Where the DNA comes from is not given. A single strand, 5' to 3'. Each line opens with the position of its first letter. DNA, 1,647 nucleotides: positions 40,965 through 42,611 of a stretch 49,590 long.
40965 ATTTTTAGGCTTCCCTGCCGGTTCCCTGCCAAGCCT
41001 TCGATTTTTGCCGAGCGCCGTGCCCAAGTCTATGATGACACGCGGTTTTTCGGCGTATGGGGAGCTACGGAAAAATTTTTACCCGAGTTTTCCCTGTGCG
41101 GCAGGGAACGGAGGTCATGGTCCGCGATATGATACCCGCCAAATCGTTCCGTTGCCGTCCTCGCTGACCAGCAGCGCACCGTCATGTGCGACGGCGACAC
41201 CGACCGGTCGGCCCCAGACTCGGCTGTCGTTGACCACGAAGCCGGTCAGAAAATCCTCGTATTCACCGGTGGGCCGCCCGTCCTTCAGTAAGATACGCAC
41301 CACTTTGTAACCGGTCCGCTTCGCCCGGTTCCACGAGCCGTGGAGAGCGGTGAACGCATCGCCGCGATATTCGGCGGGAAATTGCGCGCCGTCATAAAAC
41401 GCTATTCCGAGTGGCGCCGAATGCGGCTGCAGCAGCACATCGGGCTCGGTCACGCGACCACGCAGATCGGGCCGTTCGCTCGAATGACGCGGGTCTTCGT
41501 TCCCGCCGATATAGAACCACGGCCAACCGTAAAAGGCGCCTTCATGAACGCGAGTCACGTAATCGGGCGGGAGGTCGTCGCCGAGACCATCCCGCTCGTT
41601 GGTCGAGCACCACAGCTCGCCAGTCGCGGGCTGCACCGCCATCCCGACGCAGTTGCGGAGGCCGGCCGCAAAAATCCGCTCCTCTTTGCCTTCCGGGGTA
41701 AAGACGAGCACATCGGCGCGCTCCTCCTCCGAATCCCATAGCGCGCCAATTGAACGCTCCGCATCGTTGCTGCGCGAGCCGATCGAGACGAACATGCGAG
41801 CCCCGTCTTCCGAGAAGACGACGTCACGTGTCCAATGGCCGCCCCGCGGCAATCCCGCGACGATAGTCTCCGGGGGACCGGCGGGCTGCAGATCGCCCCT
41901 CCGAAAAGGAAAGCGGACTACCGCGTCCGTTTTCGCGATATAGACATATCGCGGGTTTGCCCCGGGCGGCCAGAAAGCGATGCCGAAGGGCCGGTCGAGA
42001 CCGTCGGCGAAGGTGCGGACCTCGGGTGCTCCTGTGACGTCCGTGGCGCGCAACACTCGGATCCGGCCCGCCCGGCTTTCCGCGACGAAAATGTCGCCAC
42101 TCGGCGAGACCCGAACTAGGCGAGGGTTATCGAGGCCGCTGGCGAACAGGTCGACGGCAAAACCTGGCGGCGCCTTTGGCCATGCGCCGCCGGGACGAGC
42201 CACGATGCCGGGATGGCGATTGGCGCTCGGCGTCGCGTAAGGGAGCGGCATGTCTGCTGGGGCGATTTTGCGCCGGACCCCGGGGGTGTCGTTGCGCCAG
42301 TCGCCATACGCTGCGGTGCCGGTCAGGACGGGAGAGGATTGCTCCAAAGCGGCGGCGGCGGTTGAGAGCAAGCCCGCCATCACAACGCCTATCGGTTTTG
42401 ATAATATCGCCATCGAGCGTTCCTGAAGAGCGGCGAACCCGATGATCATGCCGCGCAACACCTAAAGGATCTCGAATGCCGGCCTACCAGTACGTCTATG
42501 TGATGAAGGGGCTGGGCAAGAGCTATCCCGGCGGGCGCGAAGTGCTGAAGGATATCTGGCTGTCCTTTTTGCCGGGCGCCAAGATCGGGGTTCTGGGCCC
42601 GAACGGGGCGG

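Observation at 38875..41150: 24/25-identical direct repeats bracket a 2.2-kb toxin-antitoxin islet that has replaced the 3' terminus of a PQQ-type dehydrogenase gene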

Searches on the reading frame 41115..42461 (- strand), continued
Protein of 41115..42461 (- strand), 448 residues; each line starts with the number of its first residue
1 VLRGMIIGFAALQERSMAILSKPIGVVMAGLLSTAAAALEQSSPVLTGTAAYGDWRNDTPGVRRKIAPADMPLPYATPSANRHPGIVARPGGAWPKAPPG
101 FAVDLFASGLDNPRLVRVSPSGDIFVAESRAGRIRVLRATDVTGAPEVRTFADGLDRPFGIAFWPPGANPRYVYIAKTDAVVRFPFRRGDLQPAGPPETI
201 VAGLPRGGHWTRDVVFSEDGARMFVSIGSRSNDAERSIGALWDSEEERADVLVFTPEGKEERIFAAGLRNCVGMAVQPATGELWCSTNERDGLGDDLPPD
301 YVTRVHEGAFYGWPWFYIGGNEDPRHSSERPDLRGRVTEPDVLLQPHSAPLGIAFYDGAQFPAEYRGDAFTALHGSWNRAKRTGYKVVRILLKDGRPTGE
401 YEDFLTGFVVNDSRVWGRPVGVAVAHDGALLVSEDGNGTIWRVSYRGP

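Call 30: search_protein_families(library=phrogs, proteins=[L081:11599-12189:+, L081:12204-13841:+], max_evalue=0.001)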
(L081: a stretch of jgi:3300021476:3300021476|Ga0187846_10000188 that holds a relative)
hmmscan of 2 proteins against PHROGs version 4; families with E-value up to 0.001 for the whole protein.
L081:11599-12189:+ (196 aa): 1 family
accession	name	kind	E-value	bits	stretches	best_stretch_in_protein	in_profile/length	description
phrog_26239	-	unknown function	4.9e-23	83.1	1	2-124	2-124/146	-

L081:12204-13841:+ (545 aa): 6 families
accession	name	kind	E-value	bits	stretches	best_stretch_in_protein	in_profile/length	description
phrog_38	-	head and packaging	3.2e-115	387.5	1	15-488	268-724/760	terminase large subunit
phrog_4758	-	head and packaging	2.8e-57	194.9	1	36-233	35-238/243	terminase large subunit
phrog_5573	-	head and packaging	2.5e-53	182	1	220-465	9-238/250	terminase large subunit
phrog_30251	-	head and packaging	1e-16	61.4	1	59-349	56-338/799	terminase large subunit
phrog_979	-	head and packaging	8.6e-12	45.5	1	291-458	412-596/642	terminase large subunit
phrog_12171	-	head and packaging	9.1e-07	30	1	384-458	22-92/110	terminase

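Call 35: search_protein_families(library=pfam, proteins=[L167:2729-3535:+, L167:7476-8267:+, L169:4824-5876:+, L169:7283-8752:+, L169:331-1161:+, L171:3384-4733:+, L171:615-2387:-, L171:2508-3293:+, L172:2506-3855:+, L172:1-1512:-], max_evalue=0.001)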
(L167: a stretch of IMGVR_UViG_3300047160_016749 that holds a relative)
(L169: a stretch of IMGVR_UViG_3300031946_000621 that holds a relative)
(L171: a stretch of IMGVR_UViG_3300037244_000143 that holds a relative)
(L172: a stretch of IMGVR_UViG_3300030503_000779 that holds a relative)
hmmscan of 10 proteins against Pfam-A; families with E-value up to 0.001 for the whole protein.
L167:2729-3535:+ (269 aa): 2 families
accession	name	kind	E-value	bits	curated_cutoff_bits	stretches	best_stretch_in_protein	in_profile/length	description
PF04545.22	Sigma70_r4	-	2e-05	24.5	24.1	0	84-119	3-38/50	Sigma-70, region 4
PF13384.12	HTH_23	-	0.00031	20.9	24.6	0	30-68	10-46/50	Homeodomain-like domain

L167:7476-8267:+ (264 aa): 0 families

L169:4824-5876:+ (351 aa): 1 family
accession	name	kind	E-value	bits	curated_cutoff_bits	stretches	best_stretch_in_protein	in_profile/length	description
PF04404.17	ERF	-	9.1e-12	45.6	25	1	179-289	25-139/153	ERF superfamily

L169:7283-8752:+ (490 aa): 1 family
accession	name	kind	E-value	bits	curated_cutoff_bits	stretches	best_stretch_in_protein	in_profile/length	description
PF00496.27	SBP_bac_5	-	1e-58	199.7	32.4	1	86-441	3-353/368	Bacterial extracellular solute-binding proteins, family 5 Middle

L169:331-1161:+ (277 aa): 0 families

L171:3384-4733:+ (450 aa): 3 families
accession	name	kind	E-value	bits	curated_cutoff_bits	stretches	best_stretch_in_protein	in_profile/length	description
PF01555.25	N6_N4_Mtase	-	1e-31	111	26.7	1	205-418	2-220/221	DNA methylase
PF02195.25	ParB_N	-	3.7e-07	30.5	26.3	1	16-99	4-91/95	ParB N-terminal domain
PF03602.21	Cons_hypoth95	-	0.00014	22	24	0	358-436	20-99/182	Conserved hypothetical protein 95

L171:615-2387:- (591 aa): 2 families
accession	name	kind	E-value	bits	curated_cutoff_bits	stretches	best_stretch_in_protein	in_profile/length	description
PF00239.26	Resolvase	-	8.3e-37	126.9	23.3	1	36-187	2-144/145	Resolvase, N terminal domain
PF07508.19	Recombinase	-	1.1e-13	51.8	21.1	1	208-303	1-102/102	Recombinase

L171:2508-3293:+ (262 aa): 0 families

L172:2506-3855:+ (450 aa): 3 families
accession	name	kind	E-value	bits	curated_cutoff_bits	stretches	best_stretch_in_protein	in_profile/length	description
PF01555.25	N6_N4_Mtase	-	3.3e-33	115.9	26.7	1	209-420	3-219/221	DNA methylase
PF02195.25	ParB_N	-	2e-06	28.2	26.3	1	18-103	3-92/95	ParB N-terminal domain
PF03602.21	Cons_hypoth95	-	0.00012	22.3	24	0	362-445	21-105/182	Conserved hypothetical protein 95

L172:1-1512:- (504 aa): 2 families
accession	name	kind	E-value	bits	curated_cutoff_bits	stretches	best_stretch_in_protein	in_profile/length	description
PF00239.26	Resolvase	-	7.7e-38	130.3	23.3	1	36-187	2-144/145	Resolvase, N terminal domain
PF07508.19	Recombinase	-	4e-12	46.7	21.1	1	208-303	1-102/102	Recombinase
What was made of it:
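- On Prophage integrated in the 3' end of a protein gene with an element-supplied replacement terminus (e14/phage 21-icd type): Only distant viral contigs (L171, L172) have a large serine recombinase near DUF5681-TerL (call 35).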

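Call 63: search_protein_families(library=pfam, proteins=[L173:88-1293:-, L173:1410-2366:-, L173:4244-4861:+, L168:100-1047:+, L168:3063-4175:-, L170:365-1594:+, L170:3028-3579:-, L167:1-825:+, L167:3415-4182:+, L167:6393-7025:-], max_evalue=0.001)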
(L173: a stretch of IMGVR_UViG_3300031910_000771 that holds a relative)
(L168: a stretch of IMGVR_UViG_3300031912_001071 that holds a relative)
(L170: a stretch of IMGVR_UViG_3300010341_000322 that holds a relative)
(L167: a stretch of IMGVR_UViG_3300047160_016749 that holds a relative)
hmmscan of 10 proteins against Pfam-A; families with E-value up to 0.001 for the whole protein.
L173:88-1293:- (402 aa): 0 families

L173:1410-2366:- (319 aa): 0 families

L173:4244-4861:+ (206 aa): 0 families

L168:100-1047:+ (316 aa): 0 families

L168:3063-4175:- (371 aa): 2 families
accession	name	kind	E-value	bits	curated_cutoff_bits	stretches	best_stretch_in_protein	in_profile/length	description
PF07690.21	MFS_1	-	6.2e-13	48.8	33.4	1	3-176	167-330/347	Major Facilitator Superfamily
PF00083.30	Sugar_tr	-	2.4e-06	27.1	22.3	1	22-176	223-384/452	Sugar (and other) transporter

L170:365-1594:+ (410 aa): 1 family
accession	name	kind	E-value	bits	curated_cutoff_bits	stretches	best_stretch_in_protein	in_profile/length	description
PF00211.25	Guanylate_cyc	-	2.2e-26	93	21.9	1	133-315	6-180/183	Adenylate and Guanylate cyclase catalytic domain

L170:3028-3579:- (184 aa): 0 families

L167:1-825:+ (275 aa): 0 families

L167:3415-4182:+ (256 aa): 1 family
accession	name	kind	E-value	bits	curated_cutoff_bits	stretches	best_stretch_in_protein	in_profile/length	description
PF17289.8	Terminase_6C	-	1.4e-11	45.1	22.6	1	50-156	35-152/155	Terminase RNaseH-like domain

L167:6393-7025:- (211 aa): 0 families

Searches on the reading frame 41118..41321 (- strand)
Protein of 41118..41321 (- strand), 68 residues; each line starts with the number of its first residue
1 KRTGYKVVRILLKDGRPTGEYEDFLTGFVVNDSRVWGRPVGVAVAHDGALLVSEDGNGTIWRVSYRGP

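Call 38: find_related_loci(query=window:41118-41321:-, collection=viral_contigs, flank=10000)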
Query seq(68 aa) (68 aa) in viral_contigs; peptide patterns used: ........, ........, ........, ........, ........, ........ (x = any residue, [..] = any of these).
28 stretches matched a pattern; 1 encode a relative of the query (tblastn E <= 1e-3); 1 distinct loci.
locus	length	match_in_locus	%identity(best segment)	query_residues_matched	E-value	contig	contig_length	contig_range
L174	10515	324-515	72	2-65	9e-30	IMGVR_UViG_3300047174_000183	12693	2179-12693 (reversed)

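Call 40: search_protein_families(library=pfam, proteins=[L174:902-1819:-, L174:2030-2866:+, L174:2985-5450:-, L174:6388-7641:-, L174:7645-8289:-, L174:8288-9433:-, L174:9437-9910:-, L174:9843-10457:-], max_evalue=0.001)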
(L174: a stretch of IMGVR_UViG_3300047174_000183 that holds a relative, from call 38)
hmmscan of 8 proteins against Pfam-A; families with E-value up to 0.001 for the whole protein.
L174:902-1819:- (306 aa): 1 family
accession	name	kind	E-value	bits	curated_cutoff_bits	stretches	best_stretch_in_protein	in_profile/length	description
PF13704.12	Glyco_tranf_2_4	-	8.8e-11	42.6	27.5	1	33-127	2-98/98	Glycosyl transferase family 2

L174:2030-2866:+ (279 aa): 0 families

L174:2985-5450:- (822 aa): 3 families
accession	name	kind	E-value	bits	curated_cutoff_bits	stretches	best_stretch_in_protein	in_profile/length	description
PF13229.12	Beta_helix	-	2.4e-15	56.9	25.9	2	250-404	24-147/158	Right handed beta helix region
PF05048.19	NosD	-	9e-15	55.1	23.6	1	320-461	51-172/212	Periplasmic copper-binding protein (NosD)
PF12708.12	Pect-lyase_RHGA_epim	-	1.1e-05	25.8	27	1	129-197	6-81/213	Rhamnogalacturonase A/epimerase, pectate lyase-like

L174:6388-7641:- (418 aa): 1 family
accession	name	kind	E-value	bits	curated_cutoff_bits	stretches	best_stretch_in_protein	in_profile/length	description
PF21722.4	Gly_rich_2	-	6.3e-12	46.4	24.3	1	235-417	3-224/226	Glycine-rich domain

L174:7645-8289:- (215 aa): 0 families

L174:8288-9433:- (382 aa): 1 family
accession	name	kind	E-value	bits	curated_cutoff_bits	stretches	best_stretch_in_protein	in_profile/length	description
PF04865.19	Baseplate_J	-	2.5e-37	129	21.1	1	76-342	2-254/255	Baseplate J-like protein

L174:9437-9910:- (158 aa): 0 families

L174:9843-10457:- (205 aa): 1 family
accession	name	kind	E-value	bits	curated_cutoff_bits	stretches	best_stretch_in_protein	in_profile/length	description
PF04717.18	Phage_base_V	-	3.2e-11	43.8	23.8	1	63-131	3-75/75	Type VI secretion system/phage-baseplate injector OB domain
